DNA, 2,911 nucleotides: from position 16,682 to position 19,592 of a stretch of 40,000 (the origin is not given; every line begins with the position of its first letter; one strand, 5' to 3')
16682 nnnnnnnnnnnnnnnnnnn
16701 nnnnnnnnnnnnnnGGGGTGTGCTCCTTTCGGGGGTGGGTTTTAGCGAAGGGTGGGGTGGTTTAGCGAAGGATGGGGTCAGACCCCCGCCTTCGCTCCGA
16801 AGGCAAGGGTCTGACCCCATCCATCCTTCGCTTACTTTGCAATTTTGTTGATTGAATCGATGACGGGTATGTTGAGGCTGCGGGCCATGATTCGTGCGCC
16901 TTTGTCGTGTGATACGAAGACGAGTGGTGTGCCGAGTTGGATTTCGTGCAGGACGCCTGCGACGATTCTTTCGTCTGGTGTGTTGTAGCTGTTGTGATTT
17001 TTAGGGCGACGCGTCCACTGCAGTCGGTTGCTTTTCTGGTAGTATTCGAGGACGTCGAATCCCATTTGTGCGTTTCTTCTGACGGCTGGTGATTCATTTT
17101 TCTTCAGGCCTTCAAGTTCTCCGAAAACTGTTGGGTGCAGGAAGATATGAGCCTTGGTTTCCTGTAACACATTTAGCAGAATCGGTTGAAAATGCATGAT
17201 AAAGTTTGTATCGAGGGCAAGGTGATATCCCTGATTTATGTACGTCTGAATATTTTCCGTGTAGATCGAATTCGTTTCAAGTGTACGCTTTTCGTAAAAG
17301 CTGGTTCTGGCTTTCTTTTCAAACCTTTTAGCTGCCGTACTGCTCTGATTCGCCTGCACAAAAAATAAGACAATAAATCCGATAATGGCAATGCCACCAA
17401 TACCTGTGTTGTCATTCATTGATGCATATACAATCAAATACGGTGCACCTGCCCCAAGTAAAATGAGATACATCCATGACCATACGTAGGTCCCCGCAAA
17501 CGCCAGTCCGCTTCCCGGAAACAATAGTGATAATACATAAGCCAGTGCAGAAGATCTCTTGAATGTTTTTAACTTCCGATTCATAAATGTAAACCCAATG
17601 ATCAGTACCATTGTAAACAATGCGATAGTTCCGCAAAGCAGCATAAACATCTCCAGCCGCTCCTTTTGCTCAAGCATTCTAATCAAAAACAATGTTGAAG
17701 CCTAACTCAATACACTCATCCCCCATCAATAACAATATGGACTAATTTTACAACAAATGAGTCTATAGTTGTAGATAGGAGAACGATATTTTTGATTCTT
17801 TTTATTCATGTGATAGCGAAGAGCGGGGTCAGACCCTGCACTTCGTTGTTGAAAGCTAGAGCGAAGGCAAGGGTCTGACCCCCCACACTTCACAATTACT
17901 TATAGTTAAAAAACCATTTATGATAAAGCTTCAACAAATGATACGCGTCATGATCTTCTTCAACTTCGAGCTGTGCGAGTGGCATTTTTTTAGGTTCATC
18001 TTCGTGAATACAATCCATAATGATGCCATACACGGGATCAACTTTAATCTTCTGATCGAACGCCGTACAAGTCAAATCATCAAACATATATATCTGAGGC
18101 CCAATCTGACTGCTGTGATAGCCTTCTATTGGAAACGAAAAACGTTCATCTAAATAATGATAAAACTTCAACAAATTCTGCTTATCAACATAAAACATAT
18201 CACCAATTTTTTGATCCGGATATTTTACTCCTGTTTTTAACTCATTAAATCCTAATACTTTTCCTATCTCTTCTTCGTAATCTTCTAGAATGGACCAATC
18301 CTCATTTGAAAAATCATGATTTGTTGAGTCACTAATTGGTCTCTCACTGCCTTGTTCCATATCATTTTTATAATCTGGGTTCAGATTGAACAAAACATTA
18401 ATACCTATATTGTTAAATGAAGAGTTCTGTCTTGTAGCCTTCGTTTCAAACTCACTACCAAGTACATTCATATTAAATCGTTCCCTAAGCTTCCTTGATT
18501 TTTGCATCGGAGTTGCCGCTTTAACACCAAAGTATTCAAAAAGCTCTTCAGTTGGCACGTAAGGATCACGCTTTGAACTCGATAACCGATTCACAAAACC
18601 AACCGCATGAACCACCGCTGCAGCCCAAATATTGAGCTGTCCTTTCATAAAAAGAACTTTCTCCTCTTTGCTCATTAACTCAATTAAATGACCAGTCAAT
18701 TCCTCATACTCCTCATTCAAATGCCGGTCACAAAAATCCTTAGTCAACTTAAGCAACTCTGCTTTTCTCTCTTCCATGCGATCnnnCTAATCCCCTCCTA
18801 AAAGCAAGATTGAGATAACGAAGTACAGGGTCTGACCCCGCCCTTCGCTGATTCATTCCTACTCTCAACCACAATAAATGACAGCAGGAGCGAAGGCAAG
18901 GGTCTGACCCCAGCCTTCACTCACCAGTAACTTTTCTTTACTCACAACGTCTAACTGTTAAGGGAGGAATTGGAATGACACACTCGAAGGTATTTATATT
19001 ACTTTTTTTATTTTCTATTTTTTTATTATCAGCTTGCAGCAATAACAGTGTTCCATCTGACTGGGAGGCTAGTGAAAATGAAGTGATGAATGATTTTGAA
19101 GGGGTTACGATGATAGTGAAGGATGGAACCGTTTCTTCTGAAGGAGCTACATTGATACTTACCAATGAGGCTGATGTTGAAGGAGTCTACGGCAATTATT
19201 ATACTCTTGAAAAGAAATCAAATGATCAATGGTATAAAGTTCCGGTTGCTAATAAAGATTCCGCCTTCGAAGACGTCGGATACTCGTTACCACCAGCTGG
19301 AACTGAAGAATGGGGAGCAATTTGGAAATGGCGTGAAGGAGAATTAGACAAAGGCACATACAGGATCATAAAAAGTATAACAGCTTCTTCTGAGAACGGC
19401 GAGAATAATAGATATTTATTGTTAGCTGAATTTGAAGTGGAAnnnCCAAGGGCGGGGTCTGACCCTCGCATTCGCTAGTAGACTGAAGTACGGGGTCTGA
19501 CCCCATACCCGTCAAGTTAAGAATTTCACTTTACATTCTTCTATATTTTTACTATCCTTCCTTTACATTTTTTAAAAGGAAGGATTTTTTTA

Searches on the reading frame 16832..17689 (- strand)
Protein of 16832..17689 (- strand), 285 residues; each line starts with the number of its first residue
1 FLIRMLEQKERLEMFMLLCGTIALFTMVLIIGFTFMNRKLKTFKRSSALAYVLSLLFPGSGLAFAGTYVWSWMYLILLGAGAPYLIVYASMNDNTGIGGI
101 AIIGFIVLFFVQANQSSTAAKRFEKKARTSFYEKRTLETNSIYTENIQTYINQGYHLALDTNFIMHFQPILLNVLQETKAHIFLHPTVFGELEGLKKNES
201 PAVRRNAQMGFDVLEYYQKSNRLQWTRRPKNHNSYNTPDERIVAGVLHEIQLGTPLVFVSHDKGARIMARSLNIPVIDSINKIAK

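Call 13: search_protein_families(library=pfam, proteins=[window:16832-17689:-], max_evalue=0.01)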
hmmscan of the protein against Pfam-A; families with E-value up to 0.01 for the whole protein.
window:16832-17689:- (285 aa): 1 family
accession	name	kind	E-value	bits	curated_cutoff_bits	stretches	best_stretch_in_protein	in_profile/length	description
PF13638.12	PIN_4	-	9.2e-11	42.6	21.9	1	159-278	3-130/132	PIN domain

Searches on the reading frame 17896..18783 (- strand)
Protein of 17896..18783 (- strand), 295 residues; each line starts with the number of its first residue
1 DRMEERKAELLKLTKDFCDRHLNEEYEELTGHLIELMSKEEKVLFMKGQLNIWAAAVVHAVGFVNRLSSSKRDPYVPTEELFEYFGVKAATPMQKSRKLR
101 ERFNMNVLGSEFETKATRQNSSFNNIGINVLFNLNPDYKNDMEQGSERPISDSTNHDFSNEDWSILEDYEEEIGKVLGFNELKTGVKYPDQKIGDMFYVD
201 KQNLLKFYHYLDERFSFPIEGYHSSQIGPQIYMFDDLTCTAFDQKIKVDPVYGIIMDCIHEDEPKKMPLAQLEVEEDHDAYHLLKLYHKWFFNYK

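Call 12: search_protein_families(library=pfam, proteins=[window:17896-18783:-], max_evalue=0.01)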
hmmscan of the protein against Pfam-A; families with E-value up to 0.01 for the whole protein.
window:17896-18783:- (295 aa): 1 family
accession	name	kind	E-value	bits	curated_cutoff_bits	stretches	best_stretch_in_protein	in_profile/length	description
PF19935.4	DUF6398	-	1.9e-30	105.7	27.2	1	9-112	1-104/106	Domain of unknown function (DUF6398)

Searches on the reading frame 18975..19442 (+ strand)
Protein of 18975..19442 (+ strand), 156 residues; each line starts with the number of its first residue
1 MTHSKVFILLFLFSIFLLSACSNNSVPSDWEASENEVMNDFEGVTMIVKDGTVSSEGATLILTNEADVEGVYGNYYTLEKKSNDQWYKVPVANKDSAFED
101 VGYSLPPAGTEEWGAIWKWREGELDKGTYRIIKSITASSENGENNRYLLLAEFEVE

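Call 12: search_protein_families(library=pfam, proteins=[window:18975-19442:+], max_evalue=0.01)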
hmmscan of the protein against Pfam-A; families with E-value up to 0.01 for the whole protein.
window:18975-19442:+ (156 aa): 1 family
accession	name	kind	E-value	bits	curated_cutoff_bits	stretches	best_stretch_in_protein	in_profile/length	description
PF20251.4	Big_14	-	1.5e-22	80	27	1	42-140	3-95/104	Bacterial Ig-like domain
